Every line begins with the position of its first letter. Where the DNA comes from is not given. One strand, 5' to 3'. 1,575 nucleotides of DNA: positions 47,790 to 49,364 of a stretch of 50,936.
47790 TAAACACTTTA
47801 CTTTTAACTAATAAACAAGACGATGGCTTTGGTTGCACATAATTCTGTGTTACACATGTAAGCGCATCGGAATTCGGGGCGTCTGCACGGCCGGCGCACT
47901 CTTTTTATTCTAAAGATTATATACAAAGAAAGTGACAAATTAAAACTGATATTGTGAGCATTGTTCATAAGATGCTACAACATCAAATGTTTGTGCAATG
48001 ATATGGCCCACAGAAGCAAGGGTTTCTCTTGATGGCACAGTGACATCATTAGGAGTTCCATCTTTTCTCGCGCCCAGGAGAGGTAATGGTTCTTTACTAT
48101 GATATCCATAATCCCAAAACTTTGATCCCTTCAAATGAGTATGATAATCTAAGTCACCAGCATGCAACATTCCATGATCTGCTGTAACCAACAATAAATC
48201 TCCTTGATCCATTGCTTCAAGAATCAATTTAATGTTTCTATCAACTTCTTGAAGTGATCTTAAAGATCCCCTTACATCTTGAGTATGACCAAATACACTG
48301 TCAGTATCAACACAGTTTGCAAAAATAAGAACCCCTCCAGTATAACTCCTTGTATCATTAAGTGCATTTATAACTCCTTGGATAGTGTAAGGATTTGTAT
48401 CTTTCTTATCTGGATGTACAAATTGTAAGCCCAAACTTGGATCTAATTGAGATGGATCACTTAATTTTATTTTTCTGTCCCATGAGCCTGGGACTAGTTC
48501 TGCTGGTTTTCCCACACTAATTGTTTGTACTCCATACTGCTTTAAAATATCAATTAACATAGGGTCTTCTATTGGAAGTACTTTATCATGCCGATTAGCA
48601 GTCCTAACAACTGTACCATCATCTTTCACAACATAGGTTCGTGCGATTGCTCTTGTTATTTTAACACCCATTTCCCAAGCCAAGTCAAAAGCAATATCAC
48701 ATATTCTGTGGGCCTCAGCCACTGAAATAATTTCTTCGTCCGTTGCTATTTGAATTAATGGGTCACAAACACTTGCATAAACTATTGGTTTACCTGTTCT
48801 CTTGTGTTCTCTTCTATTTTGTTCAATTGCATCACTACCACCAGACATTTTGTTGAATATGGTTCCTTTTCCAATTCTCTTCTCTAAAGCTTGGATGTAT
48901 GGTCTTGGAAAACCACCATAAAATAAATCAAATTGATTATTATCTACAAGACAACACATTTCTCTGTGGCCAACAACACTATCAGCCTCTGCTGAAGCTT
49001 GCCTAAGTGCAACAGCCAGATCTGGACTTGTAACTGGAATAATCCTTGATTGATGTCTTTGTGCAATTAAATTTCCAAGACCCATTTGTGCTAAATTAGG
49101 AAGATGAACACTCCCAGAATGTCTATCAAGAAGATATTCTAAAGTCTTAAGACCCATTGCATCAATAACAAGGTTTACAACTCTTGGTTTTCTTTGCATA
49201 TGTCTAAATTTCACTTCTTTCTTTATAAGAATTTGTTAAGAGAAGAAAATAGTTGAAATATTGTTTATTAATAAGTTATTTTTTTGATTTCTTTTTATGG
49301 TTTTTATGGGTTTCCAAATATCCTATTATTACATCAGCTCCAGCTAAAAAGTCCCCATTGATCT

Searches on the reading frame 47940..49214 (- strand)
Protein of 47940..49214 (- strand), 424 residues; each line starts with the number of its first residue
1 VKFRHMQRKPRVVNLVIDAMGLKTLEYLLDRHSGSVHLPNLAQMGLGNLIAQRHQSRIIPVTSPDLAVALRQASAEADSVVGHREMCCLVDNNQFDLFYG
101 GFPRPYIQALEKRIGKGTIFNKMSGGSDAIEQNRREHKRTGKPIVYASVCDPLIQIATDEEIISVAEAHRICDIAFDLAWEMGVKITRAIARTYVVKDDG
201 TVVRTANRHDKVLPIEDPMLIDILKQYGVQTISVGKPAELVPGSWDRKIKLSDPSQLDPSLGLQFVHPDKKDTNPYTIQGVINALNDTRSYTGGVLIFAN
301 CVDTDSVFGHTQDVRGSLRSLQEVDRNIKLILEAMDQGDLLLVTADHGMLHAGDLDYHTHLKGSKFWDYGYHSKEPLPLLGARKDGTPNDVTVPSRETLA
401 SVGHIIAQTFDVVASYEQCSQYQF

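Call 7: search_protein_families(library=pfam, proteins=[window:47940-49214:-], max_evalue=0.1)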
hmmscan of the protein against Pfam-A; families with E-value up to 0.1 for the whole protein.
window:47940-49214:- (424 aa): 3 families
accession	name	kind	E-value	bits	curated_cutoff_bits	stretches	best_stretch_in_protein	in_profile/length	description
PF01676.23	Metalloenzyme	-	5.2e-18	65.9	24.3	1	223-411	80-249/252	Metalloenzyme superfamily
PF01663.27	Phosphodiest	-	0.0024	18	23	1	313-352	180-224/342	Type I phosphodiesterase / nucleotide pyrophosphatase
PF00884.28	Sulfatase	-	0.0053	16.6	25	0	306-372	200-266/301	Sulfatase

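Call 9: search_protein_families(library=ncbifam, proteins=[window:47940-49214:-], max_evalue=0.1)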
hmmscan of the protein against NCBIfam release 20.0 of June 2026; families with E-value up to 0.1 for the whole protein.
window:47940-49214:- (424 aa): 5 families
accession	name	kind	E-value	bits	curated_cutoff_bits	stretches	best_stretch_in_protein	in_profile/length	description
NF003766.0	PRK05362.1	equivalog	3e-61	207.3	256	2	21-237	29-245/396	phosphopentomutase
TIGR01696.1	deoB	equivalog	4.6e-52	177.1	341.2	2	20-240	24-239/381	phosphopentomutase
NF009049.0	PRK12383.1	equivalog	1.3e-15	57.3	254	1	281-414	274-390/408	phosphopentomutase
TIGR01307.1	pgm_bpd_ind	equivalog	8.3e-05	21.2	330.65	1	296-349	387-440/504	2,3-bisphosphoglycerate-independent phosphoglycerate mutase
NF003104.0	PRK04024.1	equivalog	0.047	12.4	489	1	296-348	296-348/412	2,3-bisphosphoglycerate-independent phosphoglycerate mutase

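Call 10: find_related_loci(query=window:47940-49214:-, collection=genome_contigs, flank=10000)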
Query window:47940-49214:- (424 aa) in genome_contigs; peptide patterns used: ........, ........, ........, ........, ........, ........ (x = any residue, [..] = any of these).
53 stretches matched a pattern; 1 encode a relative of the query (tblastn E <= 1e-3); 1 distinct loci.
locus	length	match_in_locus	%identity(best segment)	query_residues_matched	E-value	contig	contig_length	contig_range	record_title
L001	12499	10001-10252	31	287-380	5e-8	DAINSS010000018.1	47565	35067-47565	MAG TPA_asm: Clostridiaceae bacterium isolate CTOTU49638 NODE_137_length_47565_cov_3.548179, whole genome shotgun sequen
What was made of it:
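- On Site-specifically integrated element in a tRNA gene: The genome_contigs scan found no close relative (call 10).
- Tried and rejected: The genome_contigs scan with the phosphopentomutase gave only an irrelevant clostridial hit (call 10).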

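Call 34: search_protein_families(library=pfam, proteins=[L005:5094-5357:-, L005:5478-6491:+, L005:7034-7975:-, L005:7972-9303:-, L005:10196-10834:-, L021:15562-17622:-, L021:17603-20194:-, L021:20178-21176:-, L081:1584-4073:+, L081:7184-9379:-], max_evalue=0.01)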
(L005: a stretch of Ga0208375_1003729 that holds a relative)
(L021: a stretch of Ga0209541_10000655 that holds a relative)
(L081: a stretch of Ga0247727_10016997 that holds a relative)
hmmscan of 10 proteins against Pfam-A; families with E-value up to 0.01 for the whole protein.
L005:5094-5357:- (87 aa): 0 families

L005:5478-6491:+ (337 aa): 2 families
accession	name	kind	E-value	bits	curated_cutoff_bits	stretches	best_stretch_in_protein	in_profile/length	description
PF13404.12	HTH_AsnC-type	-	1.2e-19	70.3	27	2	187-227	1-41/42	AsnC-type helix-turn-helix domain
PF13412.12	HTH_24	-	1.5e-15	56.9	21.9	2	187-232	1-46/48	Winged helix-turn-helix DNA-binding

L005:7034-7975:- (313 aa): 1 family
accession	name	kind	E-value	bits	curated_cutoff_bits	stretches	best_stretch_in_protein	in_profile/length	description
PF18895.5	T4SS_pilin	-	0.0003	21.2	26.6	1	69-122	12-64/71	Type IV secretion system pilin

L005:7972-9303:- (443 aa): 0 families

L005:10196-10834:- (212 aa): 0 families

L021:15562-17622:- (686 aa): 3 families
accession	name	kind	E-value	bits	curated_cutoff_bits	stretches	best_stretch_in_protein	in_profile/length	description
PF13337.12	BrxL_ATPase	-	3.1e-144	480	25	1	163-476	1-313/313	Lon-like protease BrxL-like, ATPase domain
PF20442.3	BrxL_N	-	1.4e-50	171.1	28.2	1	23-154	1-132/132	BREX system Lon protease-like protein BrxL N-terminal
PF05362.19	Lon_C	-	4.7e-10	39.8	21.1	1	522-680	42-200/205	Lon protease (S16) C-terminal proteolytic domain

L021:17603-20194:- (863 aa): 2 families
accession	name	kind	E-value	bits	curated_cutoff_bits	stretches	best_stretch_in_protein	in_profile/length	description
PF08665.17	PglZ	-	1.5e-54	185.1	25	1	472-646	1-178/179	PglZ domain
PF01663.27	Phosphodiest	-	0.00036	20.7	23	1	570-641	149-222/342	Type I phosphodiesterase / nucleotide pyrophosphatase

L021:20178-21176:- (332 aa): 1 family
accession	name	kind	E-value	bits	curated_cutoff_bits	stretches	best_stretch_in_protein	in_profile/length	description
PF21825.2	crAss001_48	-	0.0059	16.9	24.8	0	277-303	30-56/61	crAss001_48 related protein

L081:1584-4073:+ (829 aa): 0 families

L081:7184-9379:- (731 aa): 2 families
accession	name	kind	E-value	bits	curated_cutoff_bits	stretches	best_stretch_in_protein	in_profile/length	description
PF09250.16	Prim-Pol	-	2.2e-13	51.4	22.8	1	14-144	12-153/158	Bifunctional DNA primase/polymerase, N-terminal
PF08708.16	PriCT_1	-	2.3e-12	46.8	21.1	1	173-231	5-62/67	Primase C terminal 1 (PriCT-1)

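Call 35: search_protein_families(library=pfam, proteins=[L077:1821-3056:-, L077:3348-4490:-, L077:5369-6703:+, L065:14870-16309:-, L065:16425-17567:+, L065:13330-14142:+, L065:11253-11999:-, L065:12001-12693:-, L081:5400-6278:-, L021:13413-14105:-], max_evalue=0.01)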
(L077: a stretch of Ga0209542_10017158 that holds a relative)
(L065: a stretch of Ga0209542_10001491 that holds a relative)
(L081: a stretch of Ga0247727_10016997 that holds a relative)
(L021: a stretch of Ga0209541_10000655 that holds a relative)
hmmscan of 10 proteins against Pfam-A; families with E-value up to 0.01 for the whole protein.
L077:1821-3056:- (411 aa): 1 family
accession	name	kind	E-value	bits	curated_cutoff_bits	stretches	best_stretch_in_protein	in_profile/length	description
PF02661.23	Fic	-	1.1e-13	52.2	24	1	256-358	1-93/93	Fic/DOC family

L077:3348-4490:- (380 aa): 1 family
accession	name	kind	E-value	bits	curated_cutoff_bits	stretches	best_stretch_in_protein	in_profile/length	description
PF12705.13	PDDEXK_1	-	0.00023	21.6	22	1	300-379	120-167/247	PD-(D/E)XK nuclease superfamily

L077:5369-6703:+ (444 aa): 0 families

L065:14870-16309:- (479 aa): 1 family
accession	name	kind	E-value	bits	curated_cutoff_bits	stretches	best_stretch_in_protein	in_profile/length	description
PF09471.16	Peptidase_M64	-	2.3e-05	24.2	26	1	182-244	6-66/302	IgA Peptidase M64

L065:16425-17567:+ (380 aa): 0 families

L065:13330-14142:+ (270 aa): 0 families

L065:11253-11999:- (248 aa): 0 families

L065:12001-12693:- (230 aa): 0 families

L081:5400-6278:- (292 aa): 0 families

L021:13413-14105:- (230 aa): 1 family
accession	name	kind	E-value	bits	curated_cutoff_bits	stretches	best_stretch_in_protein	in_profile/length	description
PF01048.26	PNP_UDP_1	-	3.6e-51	174.3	25.1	1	2-228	1-233/233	Phosphorylase superfamily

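Call 37: find_homologous_proteins(query=window:47940-49214:-, max_evalue=1e-30)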
Query window:47940-49214:- (424 aa): 796 proteins with E <= 1e-30 among 7784 candidates; the best 120 are listed.
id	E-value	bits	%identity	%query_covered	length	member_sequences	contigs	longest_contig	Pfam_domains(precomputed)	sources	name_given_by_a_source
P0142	4.8e-283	956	100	99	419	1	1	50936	PF01676.24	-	-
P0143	6.9e-163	560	60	98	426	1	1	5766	PF01676.24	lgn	-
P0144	3.0e-161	555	59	99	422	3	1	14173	PF01676.24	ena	-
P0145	1.0e-160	553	60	98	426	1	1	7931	PF01676.24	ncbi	-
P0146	6.1e-160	551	59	97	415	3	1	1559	PF01676.24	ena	-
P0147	5.8e-155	534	59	97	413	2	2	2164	PF01676.24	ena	-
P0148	3.2e-150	519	57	98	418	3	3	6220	PF01676.24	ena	-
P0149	9.9e-137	474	53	97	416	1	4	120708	PF01676.24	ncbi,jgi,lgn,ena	-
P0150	1.2e-135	471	54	98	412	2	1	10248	PF01676.24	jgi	jgi:phosphopentomutase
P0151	4.9e-129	449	54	96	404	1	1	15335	PF01676.24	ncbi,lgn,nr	ncbi:hypothetical protein K9M79_06835 [Candidatus Woesearchaeota archaeon]|nr:hypothetical protein [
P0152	8.0e-128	445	54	97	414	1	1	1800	PF01676.24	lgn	-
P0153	1.1e-126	441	51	98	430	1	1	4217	PF01676.24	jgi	-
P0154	2.2e-126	440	53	98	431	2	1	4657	PF01676.24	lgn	-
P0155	1.1e-125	438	53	96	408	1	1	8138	PF01676.24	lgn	-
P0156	4.1e-124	433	50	97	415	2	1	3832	PF01676.24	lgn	-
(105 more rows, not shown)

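Call 38: find_encoding_contigs(protein=P0144, flank=6000, max_places=2)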
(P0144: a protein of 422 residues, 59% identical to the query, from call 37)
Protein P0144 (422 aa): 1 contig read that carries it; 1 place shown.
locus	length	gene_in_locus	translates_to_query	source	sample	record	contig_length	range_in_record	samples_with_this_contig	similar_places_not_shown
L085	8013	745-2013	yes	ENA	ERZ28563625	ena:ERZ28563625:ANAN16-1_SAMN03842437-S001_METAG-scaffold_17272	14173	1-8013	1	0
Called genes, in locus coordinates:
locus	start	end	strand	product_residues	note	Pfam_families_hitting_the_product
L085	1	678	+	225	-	?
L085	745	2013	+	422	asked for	PF01676:Metalloenzyme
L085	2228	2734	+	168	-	PF00416:Ribosomal_S13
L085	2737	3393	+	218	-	PF01479:S4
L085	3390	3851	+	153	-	PF00411:Ribosomal_S11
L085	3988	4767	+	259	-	PF01193:RNA_pol_L, PF01000:RNA_pol_A_bac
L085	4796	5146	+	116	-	PF17135:Ribosomal_L18, PF00828:Ribosomal_L27A (weak)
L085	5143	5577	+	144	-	PF00572:Ribosomal_L13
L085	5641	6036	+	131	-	PF00380:Ribosomal_S9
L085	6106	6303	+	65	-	PF01194:RNA_pol_N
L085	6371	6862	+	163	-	PF00293:NUDIX (weak)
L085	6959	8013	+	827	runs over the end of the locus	PF01624:MutS_I, PF05188:MutS_II, PF05192:MutS_III, PF05190:MutS_IV, PF00488:MutS_V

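Call 39: find_encoding_contigs(protein=P0145, flank=6000, max_places=2)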
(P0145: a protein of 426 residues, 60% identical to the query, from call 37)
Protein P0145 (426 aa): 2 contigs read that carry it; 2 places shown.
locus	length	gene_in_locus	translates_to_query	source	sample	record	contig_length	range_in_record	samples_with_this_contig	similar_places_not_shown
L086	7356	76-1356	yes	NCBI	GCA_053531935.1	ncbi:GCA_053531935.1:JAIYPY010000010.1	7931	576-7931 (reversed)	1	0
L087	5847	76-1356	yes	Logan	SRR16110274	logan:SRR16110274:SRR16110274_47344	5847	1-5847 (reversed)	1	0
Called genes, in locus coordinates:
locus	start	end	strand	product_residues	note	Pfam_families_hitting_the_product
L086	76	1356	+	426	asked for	PF01676:Metalloenzyme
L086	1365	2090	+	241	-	PF03692:CxxCxxCC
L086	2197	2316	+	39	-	-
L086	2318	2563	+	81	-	-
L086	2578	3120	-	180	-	PF00156:Pribosyltran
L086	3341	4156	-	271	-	PF01048:PNP_UDP_1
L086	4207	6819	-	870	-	PF13638:PIN_4, PF13245:AAA_19 (weak), PF13604:AAA_30 (faint), PF13401:AAA_22 (faint), PF02562:PhoH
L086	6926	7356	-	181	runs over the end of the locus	PF03367:Zn_ribbon_ZPR1 (weak), PF22794:jr-ZPR1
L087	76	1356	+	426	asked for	PF01676:Metalloenzyme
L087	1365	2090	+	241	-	PF03692:CxxCxxCC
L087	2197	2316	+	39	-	-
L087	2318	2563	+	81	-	-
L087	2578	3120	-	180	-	PF00156:Pribosyltran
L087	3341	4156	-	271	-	PF01048:PNP_UDP_1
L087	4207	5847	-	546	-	?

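Call 40: find_encoding_contigs(protein=P0143, flank=6000, max_places=2)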
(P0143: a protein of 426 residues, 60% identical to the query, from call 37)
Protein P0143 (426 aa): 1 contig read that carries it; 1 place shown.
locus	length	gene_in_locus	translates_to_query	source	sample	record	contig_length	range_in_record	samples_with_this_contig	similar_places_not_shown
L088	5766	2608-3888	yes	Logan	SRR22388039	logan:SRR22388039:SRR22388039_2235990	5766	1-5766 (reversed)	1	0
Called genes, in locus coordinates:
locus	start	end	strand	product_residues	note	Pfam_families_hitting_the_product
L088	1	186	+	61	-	?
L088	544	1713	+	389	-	PF00438:S-AdoMet_synt_N, PF02772:S-AdoMet_synt_M, PF02773:S-AdoMet_synt_C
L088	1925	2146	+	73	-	PF26688:RHH_12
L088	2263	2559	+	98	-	PF10130:PIN_2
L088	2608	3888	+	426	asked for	PF01676:Metalloenzyme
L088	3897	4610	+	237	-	PF03692:CxxCxxCC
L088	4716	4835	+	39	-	-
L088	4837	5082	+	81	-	-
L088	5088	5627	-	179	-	PF00156:Pribosyltran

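Call 71: search_protein_families(library=pfam, proteins=[L021:11443-11733:-, L081:6286-6684:-, L006:9511-10515:-], max_evalue=0.01)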
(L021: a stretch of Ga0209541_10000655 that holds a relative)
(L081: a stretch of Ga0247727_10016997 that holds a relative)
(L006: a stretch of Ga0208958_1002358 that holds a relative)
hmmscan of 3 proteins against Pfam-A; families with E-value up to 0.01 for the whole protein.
L021:11443-11733:- (96 aa): 0 families

L081:6286-6684:- (132 aa): 0 families

L006:9511-10515:- (334 aa): 0 families

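Call 80: find_encoding_contigs(protein=P0149, flank=5000, max_places=1)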
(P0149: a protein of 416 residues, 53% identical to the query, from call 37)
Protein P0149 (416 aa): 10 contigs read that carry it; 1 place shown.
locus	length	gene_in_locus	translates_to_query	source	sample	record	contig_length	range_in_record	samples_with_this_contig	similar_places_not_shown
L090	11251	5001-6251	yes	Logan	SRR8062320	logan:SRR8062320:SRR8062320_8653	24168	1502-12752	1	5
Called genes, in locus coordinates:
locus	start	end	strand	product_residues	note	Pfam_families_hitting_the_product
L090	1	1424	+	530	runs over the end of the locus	-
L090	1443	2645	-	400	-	-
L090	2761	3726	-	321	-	PF01895:PhoU (weak)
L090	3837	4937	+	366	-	PF03747:ADP_ribosyl_GH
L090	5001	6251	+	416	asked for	PF01676:Metalloenzyme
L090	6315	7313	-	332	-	-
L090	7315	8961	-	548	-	PF00890:FAD_binding_2, PF01134:GIDA (faint), PF01266:DAO (weak), PF07992:Pyr_redox_2 (weak), PF02910:Succ_DH_flav_C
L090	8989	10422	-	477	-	PF04055:Radical_SAM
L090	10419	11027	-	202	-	-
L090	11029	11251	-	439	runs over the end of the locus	-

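Call 81: find_encoding_contigs(protein=P0151, flank=5000, max_places=1)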
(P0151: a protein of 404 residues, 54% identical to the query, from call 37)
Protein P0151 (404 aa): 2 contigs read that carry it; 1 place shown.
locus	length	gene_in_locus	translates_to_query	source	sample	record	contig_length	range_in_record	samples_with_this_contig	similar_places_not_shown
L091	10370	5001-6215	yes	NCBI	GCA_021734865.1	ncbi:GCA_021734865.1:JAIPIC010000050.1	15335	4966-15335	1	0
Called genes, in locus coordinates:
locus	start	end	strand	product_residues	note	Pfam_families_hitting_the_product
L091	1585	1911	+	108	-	-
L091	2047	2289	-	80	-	-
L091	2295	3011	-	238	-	-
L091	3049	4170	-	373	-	-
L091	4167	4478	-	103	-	-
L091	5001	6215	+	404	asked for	PF01676:Metalloenzyme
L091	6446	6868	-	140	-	PF13392:HNH_3 (weak)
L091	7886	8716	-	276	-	PF00535:Glycos_transf_2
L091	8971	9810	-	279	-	PF16881:LIAS_N (faint), PF04055:Radical_SAM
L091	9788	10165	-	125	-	PF01597:GCV_H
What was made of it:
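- Tried and rejected: Five contexts of the nearest homologs show no conserved synteny (calls 38-40, 80, 81).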

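Call 88: search_protein_families(library=pfam, proteins=[L026:14952-17984:-, L050:12313-15360:-, L051:11449-13890:-, L052:10357-13497:-, L055:18005-20779:-, L057:12098-14779:-, L057:16439-19363:-, L070:14958-17669:-, L023:12610-14718:+, L073:4585-6336:+], max_evalue=0.001)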
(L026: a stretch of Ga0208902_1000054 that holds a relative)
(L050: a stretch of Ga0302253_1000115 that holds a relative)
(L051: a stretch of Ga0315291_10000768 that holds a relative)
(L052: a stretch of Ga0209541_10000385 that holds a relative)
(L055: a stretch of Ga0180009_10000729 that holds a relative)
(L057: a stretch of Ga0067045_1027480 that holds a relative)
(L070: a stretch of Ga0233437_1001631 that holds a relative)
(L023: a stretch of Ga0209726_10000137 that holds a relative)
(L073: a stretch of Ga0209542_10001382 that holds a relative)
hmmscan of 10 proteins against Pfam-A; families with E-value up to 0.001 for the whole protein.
L026:14952-17984:- (1010 aa): 5 families
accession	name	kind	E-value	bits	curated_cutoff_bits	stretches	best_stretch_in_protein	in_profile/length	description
PF18766.7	SWI2_SNF2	-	7.4e-73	245.3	26.7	1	253-481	1-220/221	SWI2/SNF2 ATPase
PF04313.20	HSDR_N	-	8.1e-38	130.7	25.1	1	23-198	17-192/198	Type I restriction enzyme R protein N terminus (HSDR_N)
PF22679.2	T1R_D3-like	-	4.1e-33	115.5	27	1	524-668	4-158/158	Type I restriction enzyme subunit R domain 3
PF04851.21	ResIII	-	1.7e-18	67.5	22.5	1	251-414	5-162/164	Type III restriction enzyme, res subunit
PF00270.35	DEAD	-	2.2e-05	24.7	26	1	276-413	22-159/167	DEAD/DEAH box helicase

L050:12313-15360:- (1015 aa): 8 families
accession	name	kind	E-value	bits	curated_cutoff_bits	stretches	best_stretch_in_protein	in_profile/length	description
PF13414.12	TPR_11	-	5.9e-57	189.5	26.8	6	647-680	8-41/42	TPR repeat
PF13374.12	TPR_10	-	6.4e-14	51.9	27.5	0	587-618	4-35/42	Tetratricopeptide repeat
PF13431.12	TPR_17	-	2.5e-11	43.4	24.4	0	656-681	2-27/34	Tetratricopeptide repeat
PF20308.4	TPR-S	-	1.3e-08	35.8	27.6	0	775-874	5-93/102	Tetratricopeptide Repeats-Sensor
PF25238.1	OGFOD2-like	-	5.7e-06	26.8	31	0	446-476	67-97/123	OGFOD2-like domain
PF21137.3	ANM3_C2H2_Zf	-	0.0006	20.1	27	1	876-904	4-32/46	Protein arginine N-methyltransferase 3, C2H2 zinc finger domain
PF02259.29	FAT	-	0.00064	19.5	24.2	0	723-785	255-329/343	FAT domain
PF13424.12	TPR_12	-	0.00074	20.1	30.1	0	635-705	5-76/77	Tetratricopeptide repeat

L051:11449-13890:- (813 aa): 0 families

L052:10357-13497:- (1046 aa): 4 families
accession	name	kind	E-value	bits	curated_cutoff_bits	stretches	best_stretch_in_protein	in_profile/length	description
PF19044.6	P-loop_TraG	-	4.9e-28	98.3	25.8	1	526-831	27-345/413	TraG P-loop domain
PF01935.23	DUF87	-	2.8e-17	64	23.2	1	513-700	8-182/220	Helicase HerA, central domain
PF12846.13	AAA_10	-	6.5e-16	58.8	27.5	2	526-637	19-138/362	AAA-like domain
PF12666.12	PrgI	-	0.00062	20.7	27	0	9-70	6-75/91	PrgI family protein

L055:18005-20779:- (924 aa): 4 families
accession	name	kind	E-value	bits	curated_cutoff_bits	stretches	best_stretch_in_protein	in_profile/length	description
PF02384.22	N6_Mtase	-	1e-35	124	20.4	1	324-699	5-307/311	N-6 DNA Methylase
PF13588.12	HSDR_N_2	-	2.5e-20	73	25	1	79-180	1-101/110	Type I restriction enzyme R protein N terminus (HSDR_N)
PF07669.17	Eco57I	-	1.6e-12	48.3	25.3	1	405-584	3-165/171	Eco57I restriction-modification methylase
PF01170.24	UPF0020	-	5.2e-07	30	22.3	1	355-419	21-93/197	RMKL-like, methyltransferase domain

L057:12098-14779:- (893 aa): 3 families
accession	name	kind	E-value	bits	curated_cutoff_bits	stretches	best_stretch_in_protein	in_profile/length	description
PF04851.21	ResIII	-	6.3e-23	81.9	22.5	1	13-233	3-163/164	Type III restriction enzyme, res subunit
PF18766.7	SWI2_SNF2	-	3.7e-07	30.5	26.7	1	70-266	27-188/221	SWI2/SNF2 ATPase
PF00271.37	Helicase_C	-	6e-05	23.7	23.5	1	318-419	19-108/110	Helicase conserved C-terminal domain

L057:16439-19363:- (974 aa): 6 families
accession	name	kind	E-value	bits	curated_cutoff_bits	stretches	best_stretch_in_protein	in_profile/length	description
PF00176.29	SNF2-rel_dom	-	1.1e-36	126.8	24.9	1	68-270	17-223/290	SNF2-related domain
PF00271.37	Helicase_C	-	1.2e-20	74.3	23.5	1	455-563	4-110/110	Helicase conserved C-terminal domain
PF04851.21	ResIII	-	4.8e-12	46.5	22.5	1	50-210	3-162/164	Type III restriction enzyme, res subunit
PF00270.35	DEAD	-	7.4e-11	42.5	26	1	70-212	16-162/167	DEAD/DEAH box helicase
PF13872.12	AAA_34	-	2.4e-07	30.4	27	1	67-199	59-206/306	P-loop containing NTP hydrolase pore-1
PF22590.2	Cas3-like_C_2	-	0.0004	21.1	27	0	441-562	3-104/106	CRISPR-associated nuclease/helicase Cas3, C-terminal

L070:14958-17669:- (903 aa): 4 families
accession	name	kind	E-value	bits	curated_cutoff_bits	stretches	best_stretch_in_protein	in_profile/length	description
PF19044.6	P-loop_TraG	-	3.2e-25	89.1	25.8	1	382-731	27-387/413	TraG P-loop domain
PF01935.23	DUF87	-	4.4e-17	63.4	23.2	1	369-569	8-204/220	Helicase HerA, central domain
PF12846.13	AAA_10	-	6.3e-14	52.2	27.5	1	383-681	20-324/362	AAA-like domain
PF11130.14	TraC_F_IV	-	9e-07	28.7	28.1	1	107-297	129-340/375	TraC protein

L023:12610-14718:+ (702 aa): 2 families
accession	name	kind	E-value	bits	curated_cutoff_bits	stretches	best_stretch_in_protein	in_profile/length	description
PF09250.16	Prim-Pol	-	1.1e-16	62.1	22.8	1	10-151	5-155/158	Bifunctional DNA primase/polymerase, N-terminal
PF01807.25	Zn_ribbon_DnaG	-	1.5e-07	31.6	24.9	1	182-222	35-73/98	CHC2 zinc finger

L073:4585-6336:+ (583 aa): 3 families
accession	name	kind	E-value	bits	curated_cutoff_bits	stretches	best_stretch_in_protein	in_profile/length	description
PF00587.30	tRNA-synt_2b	-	8.5e-30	104.6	29.3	1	96-464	3-179/179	tRNA synthetase class II core domain (G, H, P, S and T)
PF04073.20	tRNA_edit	-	3.7e-20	72.7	25.5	1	260-372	4-112/123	Aminoacyl-tRNA editing domain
PF03129.25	HGTP_anticodon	-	1.9e-16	60.4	21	1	480-560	1-81/94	Anticodon binding domain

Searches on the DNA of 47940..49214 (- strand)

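Call 42: search_rna_families(sources=[L085, L086, L088, L021, L011, L010, L005, L006, L065, L077, L081, L002], threshold=gathering)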
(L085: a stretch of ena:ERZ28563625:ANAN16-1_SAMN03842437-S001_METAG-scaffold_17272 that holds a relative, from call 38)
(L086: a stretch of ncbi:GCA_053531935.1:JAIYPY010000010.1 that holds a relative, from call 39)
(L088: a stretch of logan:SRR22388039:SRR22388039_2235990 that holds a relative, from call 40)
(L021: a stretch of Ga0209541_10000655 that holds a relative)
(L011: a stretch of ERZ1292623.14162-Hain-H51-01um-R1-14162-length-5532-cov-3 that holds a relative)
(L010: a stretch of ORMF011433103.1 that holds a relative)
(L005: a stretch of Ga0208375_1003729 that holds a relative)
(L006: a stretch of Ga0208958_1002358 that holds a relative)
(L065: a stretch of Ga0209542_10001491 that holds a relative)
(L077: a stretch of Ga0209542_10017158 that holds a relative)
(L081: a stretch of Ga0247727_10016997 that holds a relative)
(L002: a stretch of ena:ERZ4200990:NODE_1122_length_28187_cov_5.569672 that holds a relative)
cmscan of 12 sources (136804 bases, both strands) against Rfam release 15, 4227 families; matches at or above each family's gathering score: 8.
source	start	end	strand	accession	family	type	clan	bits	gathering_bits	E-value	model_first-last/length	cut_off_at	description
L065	9685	9755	+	RF00005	tRNA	Gene; tRNA;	CL00001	72.9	29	1.1e-13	1-71/71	no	tRNA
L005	417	559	+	RF03019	RT-16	Gene; sRNA;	-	66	50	1.3e-07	1-158/158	no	RT-16 RNA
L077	241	311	+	RF00005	tRNA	Gene; tRNA;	CL00001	65.6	29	1.1e-11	1-71/71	no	tRNA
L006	3775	3845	+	RF00005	tRNA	Gene; tRNA;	CL00001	60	29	3.7e-10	1-71/71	no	tRNA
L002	9846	9929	+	RF00005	tRNA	Gene; tRNA;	CL00001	57.2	29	2.3e-09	1-71/71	no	tRNA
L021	9770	9877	+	RF00005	tRNA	Gene; tRNA;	CL00001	56.6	29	3.2e-09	1-71/71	no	tRNA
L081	92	214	+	RF00005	tRNA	Gene; tRNA;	CL00001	53.6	29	2.1e-08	1-71/71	no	tRNA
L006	3889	3977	+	RF00005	tRNA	Gene; tRNA;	CL00001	51.4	29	8.8e-08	1-71/71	no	tRNA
